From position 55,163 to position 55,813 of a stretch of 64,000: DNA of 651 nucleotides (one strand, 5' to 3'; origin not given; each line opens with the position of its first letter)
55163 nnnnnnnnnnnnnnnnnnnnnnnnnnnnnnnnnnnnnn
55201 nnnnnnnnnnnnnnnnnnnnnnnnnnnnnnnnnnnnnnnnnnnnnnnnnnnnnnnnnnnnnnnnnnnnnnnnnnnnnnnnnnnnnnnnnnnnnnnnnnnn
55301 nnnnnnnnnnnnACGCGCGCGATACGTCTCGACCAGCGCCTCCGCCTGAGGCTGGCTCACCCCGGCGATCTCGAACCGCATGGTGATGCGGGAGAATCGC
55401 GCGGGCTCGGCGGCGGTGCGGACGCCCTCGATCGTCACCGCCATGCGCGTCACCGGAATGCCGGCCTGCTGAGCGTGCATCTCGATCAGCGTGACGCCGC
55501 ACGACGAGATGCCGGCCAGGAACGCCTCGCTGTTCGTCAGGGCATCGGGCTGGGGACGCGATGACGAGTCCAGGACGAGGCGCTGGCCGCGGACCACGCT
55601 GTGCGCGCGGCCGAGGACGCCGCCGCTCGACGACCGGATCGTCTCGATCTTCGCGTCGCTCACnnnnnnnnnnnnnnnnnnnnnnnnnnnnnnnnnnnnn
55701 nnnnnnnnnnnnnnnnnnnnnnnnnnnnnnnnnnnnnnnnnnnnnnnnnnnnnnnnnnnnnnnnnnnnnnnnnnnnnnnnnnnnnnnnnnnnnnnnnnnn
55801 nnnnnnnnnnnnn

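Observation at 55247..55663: Candidate selenoprotein of the OsmC/Ohr family with Sec at the C-terminal (resolving) cysteine position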

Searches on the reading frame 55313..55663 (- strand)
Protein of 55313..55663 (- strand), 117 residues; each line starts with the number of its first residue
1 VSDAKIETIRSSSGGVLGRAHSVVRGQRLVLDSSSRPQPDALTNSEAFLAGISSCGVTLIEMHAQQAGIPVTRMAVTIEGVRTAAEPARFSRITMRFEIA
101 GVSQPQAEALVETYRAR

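Call 6: search_protein_families(library=pfam, proteins=[window:55313-55663:-], max_evalue=0.01)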
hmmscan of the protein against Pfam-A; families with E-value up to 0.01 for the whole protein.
seq(117 aa): 1 family
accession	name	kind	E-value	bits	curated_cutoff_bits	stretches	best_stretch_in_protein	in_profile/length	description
PF02566.24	OsmC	-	3.5e-09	37.4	27.5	1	40-113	4-80/100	OsmC-like protein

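Call 11: find_related_loci(query=window:55313-55663:-, collection=genome_contigs, flank=6000)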
Query seq(117 aa) (117 aa) in genome_contigs; peptide patterns used: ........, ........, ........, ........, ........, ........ (x = any residue, [..] = any of these).
402 stretches matched a pattern; 34 encode a relative of the query (tblastn E <= 1e-3); 34 distinct loci.
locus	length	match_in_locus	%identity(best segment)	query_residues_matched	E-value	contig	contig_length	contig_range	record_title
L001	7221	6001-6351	95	1-117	2e-69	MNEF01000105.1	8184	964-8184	MAG: Candidatus Rokubacteria bacterium 13_1_40CM_69_27 13_1_40cm_scaffold_21636, whole genome shotgun sequence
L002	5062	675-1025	85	1-117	2e-64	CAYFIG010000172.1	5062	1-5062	MAG TPA_asm: uncultured bacterium isolate ERP013524_co1_26 genome assembly, contig: NODE_5058_length_5062_cov_2.747753,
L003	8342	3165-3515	80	1-117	4e-60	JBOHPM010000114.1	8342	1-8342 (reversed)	MAG: Candidatus Rokuibacteriota bacterium isolate SD8033_metabat2.bin.13 NODE_2427_length_8342_cov_3.746074, whole genom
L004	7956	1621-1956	79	6-117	2e-57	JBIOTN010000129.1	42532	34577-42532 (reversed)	MAG: Candidatus Rokuibacteriota bacterium isolate MAG159 k127_2728337, whole genome shotgun sequence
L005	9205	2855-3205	77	1-117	4e-56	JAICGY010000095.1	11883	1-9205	MAG: Candidatus Methylomirabilota bacterium isolate CK_bin.35 k141_3536960_length_11883_cov_9.0772, whole genome shotgun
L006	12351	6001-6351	79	1-117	2e-56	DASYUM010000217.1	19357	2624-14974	MAG TPA_asm: Candidatus Methylomirabilota bacterium isolate SMAG_U4595 k141_2550890, whole genome shotgun sequence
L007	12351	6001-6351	75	1-117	8e-56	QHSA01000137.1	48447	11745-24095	MAG: Candidatus Rokuibacteriota bacterium isolate AR41 14_0929_12_30cm_scaffold_431_curated, whole genome shotgun sequen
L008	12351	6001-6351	74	1-117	2e-55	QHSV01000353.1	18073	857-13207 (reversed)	MAG: Candidatus Rokuibacteriota bacterium isolate AR22 14_0903_16_40cm_scaffold_10497_curated, whole genome shotgun sequ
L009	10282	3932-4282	75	1-117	4e-55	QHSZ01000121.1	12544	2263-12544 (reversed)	MAG: Candidatus Rokuibacteriota bacterium isolate AR19 14_1009_16_40cm_scaffold_25073_curated, whole genome shotgun sequ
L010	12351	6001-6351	74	1-117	2e-54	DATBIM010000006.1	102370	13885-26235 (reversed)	MAG TPA_asm: Candidatus Methylomirabilota bacterium isolate SMAG_U3894 k141_3385765, whole genome shotgun sequence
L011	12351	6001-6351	73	1-117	5e-54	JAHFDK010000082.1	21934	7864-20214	MAG: Candidatus Rokuibacteriota bacterium isolate nzgw243 NODE_384_length_21935_cov_15.374851, whole genome shotgun sequ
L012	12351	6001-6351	74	1-117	6e-54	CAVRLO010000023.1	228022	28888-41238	MAG: uncultured Candidatus Rokubacteria bacterium isolate MFD04850.bin.2.308 genome assembly, contig: contig_60823, whol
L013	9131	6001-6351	73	1-117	6e-54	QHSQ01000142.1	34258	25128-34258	MAG: Candidatus Rokuibacteriota bacterium isolate AR27 14_0903_09_40cm_scaffold_689_curated, whole genome shotgun sequen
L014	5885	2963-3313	68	1-117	1e-53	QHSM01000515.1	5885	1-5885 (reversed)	MAG: Candidatus Rokuibacteriota bacterium isolate AR30 14_0927_05_40cm_scaffold_11428_curated, whole genome shotgun sequ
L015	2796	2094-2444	71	1-117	4e-53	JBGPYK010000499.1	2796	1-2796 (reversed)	MAG: Candidatus Methylomirabilia bacterium isolate OBJ1_062018_090_15 k141_1924649_length_2796_cov_15.9405, whole genome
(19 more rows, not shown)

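Call 78: find_encoding_contigs(protein=window:55313-55663:-, flank=10000, max_places=3)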
Protein window:55313-55663:- (117 aa): no gene with exactly this product is on record in the collection.

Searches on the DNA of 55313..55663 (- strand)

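Call 41: search_rna_families(source=L031, start=4400, end=4850, threshold=evalue, max_evalue=0.01, show_alignments=2)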
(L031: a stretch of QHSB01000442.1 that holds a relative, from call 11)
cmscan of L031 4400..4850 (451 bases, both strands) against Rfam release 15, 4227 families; matches with E-value up to 0.01: 0.
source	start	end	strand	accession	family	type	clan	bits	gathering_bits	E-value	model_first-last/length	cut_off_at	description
